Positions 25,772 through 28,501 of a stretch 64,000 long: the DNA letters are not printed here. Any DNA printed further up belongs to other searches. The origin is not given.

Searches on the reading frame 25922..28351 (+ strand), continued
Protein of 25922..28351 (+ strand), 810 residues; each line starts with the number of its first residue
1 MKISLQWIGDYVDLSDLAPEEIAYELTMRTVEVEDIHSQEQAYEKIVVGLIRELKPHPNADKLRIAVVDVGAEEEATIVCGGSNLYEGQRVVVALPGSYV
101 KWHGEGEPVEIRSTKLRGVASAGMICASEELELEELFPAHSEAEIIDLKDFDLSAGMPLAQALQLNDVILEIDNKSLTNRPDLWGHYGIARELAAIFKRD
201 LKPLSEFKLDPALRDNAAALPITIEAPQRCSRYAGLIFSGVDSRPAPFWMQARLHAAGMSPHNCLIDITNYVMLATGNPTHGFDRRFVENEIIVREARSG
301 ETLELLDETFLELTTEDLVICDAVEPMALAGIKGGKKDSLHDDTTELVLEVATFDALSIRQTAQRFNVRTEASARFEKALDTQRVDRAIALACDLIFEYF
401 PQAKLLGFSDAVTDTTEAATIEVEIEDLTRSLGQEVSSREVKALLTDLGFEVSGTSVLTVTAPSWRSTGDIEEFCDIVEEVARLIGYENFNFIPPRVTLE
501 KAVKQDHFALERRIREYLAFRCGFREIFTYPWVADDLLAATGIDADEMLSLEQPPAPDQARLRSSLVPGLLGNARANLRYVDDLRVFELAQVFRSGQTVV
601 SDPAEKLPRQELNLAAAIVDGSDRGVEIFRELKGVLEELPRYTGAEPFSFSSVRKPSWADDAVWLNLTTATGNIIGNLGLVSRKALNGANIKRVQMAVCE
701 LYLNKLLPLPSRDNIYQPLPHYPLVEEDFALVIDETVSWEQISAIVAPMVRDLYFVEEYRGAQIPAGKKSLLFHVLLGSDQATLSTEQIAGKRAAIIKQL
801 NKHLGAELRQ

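Call 29: search_solved_structures(query=window:25922-28351:+, show_alignments=5)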
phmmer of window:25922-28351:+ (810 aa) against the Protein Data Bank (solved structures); distinct sequences matched with E-value up to 0.001: 18.
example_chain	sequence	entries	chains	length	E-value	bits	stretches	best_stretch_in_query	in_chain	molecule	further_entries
2rhs_B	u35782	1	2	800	1.1e-98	334.9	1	1-800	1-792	Phenylalanyl-tRNA synthetase beta chain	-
3pco_B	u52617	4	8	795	7.3e-92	312.4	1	1-809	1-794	Phenylalanyl-tRNA synthetase, beta chain | Phenylalanine--tRNA ligase beta subunit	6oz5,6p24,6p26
2rhq_B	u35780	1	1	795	9.2e-92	312.1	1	1-799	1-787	Phenylalanyl-tRNA synthetase beta chain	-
7n8y_B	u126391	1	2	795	1e-87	298.7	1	1-809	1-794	Phenylalanine--tRNA ligase beta subunit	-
6p8t_A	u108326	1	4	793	5e-79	270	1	1-808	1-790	Phenylalanine--tRNA ligase beta subunit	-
4p71_A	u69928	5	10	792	1.1e-77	265.6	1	1-809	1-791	Phenylalanine--tRNA ligase beta subunit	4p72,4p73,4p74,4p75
2iy5_B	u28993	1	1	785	1.4e-73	251.9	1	1-793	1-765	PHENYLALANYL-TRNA SYNTHETASE BETA CHAIN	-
1b70_B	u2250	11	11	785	2.9e-73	250.9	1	1-793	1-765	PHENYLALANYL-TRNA SYNTHETASE | PROTEIN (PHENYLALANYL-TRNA SYNTHETASE) | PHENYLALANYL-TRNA SYNTHETASE BETA CHAIN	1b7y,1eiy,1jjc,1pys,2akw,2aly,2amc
7k9m_B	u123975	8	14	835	2.6e-56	194.8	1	16-596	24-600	Phenylalanine--tRNA ligase beta subunit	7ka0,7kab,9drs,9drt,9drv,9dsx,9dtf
7k98_B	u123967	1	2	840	2.7e-56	194.8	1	16-596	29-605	Phenylalanine--tRNA ligase beta subunit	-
7daw_B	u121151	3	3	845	2.7e-56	194.8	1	16-596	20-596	Phenylalanine--tRNA ligase beta subunit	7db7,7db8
3bu2_A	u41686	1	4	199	2.9e-13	52.5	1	44-135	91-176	Putative tRNA-binding protein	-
3l4g_B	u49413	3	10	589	1.6e-06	30.2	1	451-593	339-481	Phenylalanyl-tRNA synthetase beta chain | Phenylalanine--tRNA ligase beta subunit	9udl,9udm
1mkh_A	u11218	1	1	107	3e-06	29.3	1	46-137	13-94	C-terminal domain of Methionyl-tRNA synthetase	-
1rqg_A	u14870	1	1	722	0.00011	24.1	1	46-137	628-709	Methionyl-tRNA synthetase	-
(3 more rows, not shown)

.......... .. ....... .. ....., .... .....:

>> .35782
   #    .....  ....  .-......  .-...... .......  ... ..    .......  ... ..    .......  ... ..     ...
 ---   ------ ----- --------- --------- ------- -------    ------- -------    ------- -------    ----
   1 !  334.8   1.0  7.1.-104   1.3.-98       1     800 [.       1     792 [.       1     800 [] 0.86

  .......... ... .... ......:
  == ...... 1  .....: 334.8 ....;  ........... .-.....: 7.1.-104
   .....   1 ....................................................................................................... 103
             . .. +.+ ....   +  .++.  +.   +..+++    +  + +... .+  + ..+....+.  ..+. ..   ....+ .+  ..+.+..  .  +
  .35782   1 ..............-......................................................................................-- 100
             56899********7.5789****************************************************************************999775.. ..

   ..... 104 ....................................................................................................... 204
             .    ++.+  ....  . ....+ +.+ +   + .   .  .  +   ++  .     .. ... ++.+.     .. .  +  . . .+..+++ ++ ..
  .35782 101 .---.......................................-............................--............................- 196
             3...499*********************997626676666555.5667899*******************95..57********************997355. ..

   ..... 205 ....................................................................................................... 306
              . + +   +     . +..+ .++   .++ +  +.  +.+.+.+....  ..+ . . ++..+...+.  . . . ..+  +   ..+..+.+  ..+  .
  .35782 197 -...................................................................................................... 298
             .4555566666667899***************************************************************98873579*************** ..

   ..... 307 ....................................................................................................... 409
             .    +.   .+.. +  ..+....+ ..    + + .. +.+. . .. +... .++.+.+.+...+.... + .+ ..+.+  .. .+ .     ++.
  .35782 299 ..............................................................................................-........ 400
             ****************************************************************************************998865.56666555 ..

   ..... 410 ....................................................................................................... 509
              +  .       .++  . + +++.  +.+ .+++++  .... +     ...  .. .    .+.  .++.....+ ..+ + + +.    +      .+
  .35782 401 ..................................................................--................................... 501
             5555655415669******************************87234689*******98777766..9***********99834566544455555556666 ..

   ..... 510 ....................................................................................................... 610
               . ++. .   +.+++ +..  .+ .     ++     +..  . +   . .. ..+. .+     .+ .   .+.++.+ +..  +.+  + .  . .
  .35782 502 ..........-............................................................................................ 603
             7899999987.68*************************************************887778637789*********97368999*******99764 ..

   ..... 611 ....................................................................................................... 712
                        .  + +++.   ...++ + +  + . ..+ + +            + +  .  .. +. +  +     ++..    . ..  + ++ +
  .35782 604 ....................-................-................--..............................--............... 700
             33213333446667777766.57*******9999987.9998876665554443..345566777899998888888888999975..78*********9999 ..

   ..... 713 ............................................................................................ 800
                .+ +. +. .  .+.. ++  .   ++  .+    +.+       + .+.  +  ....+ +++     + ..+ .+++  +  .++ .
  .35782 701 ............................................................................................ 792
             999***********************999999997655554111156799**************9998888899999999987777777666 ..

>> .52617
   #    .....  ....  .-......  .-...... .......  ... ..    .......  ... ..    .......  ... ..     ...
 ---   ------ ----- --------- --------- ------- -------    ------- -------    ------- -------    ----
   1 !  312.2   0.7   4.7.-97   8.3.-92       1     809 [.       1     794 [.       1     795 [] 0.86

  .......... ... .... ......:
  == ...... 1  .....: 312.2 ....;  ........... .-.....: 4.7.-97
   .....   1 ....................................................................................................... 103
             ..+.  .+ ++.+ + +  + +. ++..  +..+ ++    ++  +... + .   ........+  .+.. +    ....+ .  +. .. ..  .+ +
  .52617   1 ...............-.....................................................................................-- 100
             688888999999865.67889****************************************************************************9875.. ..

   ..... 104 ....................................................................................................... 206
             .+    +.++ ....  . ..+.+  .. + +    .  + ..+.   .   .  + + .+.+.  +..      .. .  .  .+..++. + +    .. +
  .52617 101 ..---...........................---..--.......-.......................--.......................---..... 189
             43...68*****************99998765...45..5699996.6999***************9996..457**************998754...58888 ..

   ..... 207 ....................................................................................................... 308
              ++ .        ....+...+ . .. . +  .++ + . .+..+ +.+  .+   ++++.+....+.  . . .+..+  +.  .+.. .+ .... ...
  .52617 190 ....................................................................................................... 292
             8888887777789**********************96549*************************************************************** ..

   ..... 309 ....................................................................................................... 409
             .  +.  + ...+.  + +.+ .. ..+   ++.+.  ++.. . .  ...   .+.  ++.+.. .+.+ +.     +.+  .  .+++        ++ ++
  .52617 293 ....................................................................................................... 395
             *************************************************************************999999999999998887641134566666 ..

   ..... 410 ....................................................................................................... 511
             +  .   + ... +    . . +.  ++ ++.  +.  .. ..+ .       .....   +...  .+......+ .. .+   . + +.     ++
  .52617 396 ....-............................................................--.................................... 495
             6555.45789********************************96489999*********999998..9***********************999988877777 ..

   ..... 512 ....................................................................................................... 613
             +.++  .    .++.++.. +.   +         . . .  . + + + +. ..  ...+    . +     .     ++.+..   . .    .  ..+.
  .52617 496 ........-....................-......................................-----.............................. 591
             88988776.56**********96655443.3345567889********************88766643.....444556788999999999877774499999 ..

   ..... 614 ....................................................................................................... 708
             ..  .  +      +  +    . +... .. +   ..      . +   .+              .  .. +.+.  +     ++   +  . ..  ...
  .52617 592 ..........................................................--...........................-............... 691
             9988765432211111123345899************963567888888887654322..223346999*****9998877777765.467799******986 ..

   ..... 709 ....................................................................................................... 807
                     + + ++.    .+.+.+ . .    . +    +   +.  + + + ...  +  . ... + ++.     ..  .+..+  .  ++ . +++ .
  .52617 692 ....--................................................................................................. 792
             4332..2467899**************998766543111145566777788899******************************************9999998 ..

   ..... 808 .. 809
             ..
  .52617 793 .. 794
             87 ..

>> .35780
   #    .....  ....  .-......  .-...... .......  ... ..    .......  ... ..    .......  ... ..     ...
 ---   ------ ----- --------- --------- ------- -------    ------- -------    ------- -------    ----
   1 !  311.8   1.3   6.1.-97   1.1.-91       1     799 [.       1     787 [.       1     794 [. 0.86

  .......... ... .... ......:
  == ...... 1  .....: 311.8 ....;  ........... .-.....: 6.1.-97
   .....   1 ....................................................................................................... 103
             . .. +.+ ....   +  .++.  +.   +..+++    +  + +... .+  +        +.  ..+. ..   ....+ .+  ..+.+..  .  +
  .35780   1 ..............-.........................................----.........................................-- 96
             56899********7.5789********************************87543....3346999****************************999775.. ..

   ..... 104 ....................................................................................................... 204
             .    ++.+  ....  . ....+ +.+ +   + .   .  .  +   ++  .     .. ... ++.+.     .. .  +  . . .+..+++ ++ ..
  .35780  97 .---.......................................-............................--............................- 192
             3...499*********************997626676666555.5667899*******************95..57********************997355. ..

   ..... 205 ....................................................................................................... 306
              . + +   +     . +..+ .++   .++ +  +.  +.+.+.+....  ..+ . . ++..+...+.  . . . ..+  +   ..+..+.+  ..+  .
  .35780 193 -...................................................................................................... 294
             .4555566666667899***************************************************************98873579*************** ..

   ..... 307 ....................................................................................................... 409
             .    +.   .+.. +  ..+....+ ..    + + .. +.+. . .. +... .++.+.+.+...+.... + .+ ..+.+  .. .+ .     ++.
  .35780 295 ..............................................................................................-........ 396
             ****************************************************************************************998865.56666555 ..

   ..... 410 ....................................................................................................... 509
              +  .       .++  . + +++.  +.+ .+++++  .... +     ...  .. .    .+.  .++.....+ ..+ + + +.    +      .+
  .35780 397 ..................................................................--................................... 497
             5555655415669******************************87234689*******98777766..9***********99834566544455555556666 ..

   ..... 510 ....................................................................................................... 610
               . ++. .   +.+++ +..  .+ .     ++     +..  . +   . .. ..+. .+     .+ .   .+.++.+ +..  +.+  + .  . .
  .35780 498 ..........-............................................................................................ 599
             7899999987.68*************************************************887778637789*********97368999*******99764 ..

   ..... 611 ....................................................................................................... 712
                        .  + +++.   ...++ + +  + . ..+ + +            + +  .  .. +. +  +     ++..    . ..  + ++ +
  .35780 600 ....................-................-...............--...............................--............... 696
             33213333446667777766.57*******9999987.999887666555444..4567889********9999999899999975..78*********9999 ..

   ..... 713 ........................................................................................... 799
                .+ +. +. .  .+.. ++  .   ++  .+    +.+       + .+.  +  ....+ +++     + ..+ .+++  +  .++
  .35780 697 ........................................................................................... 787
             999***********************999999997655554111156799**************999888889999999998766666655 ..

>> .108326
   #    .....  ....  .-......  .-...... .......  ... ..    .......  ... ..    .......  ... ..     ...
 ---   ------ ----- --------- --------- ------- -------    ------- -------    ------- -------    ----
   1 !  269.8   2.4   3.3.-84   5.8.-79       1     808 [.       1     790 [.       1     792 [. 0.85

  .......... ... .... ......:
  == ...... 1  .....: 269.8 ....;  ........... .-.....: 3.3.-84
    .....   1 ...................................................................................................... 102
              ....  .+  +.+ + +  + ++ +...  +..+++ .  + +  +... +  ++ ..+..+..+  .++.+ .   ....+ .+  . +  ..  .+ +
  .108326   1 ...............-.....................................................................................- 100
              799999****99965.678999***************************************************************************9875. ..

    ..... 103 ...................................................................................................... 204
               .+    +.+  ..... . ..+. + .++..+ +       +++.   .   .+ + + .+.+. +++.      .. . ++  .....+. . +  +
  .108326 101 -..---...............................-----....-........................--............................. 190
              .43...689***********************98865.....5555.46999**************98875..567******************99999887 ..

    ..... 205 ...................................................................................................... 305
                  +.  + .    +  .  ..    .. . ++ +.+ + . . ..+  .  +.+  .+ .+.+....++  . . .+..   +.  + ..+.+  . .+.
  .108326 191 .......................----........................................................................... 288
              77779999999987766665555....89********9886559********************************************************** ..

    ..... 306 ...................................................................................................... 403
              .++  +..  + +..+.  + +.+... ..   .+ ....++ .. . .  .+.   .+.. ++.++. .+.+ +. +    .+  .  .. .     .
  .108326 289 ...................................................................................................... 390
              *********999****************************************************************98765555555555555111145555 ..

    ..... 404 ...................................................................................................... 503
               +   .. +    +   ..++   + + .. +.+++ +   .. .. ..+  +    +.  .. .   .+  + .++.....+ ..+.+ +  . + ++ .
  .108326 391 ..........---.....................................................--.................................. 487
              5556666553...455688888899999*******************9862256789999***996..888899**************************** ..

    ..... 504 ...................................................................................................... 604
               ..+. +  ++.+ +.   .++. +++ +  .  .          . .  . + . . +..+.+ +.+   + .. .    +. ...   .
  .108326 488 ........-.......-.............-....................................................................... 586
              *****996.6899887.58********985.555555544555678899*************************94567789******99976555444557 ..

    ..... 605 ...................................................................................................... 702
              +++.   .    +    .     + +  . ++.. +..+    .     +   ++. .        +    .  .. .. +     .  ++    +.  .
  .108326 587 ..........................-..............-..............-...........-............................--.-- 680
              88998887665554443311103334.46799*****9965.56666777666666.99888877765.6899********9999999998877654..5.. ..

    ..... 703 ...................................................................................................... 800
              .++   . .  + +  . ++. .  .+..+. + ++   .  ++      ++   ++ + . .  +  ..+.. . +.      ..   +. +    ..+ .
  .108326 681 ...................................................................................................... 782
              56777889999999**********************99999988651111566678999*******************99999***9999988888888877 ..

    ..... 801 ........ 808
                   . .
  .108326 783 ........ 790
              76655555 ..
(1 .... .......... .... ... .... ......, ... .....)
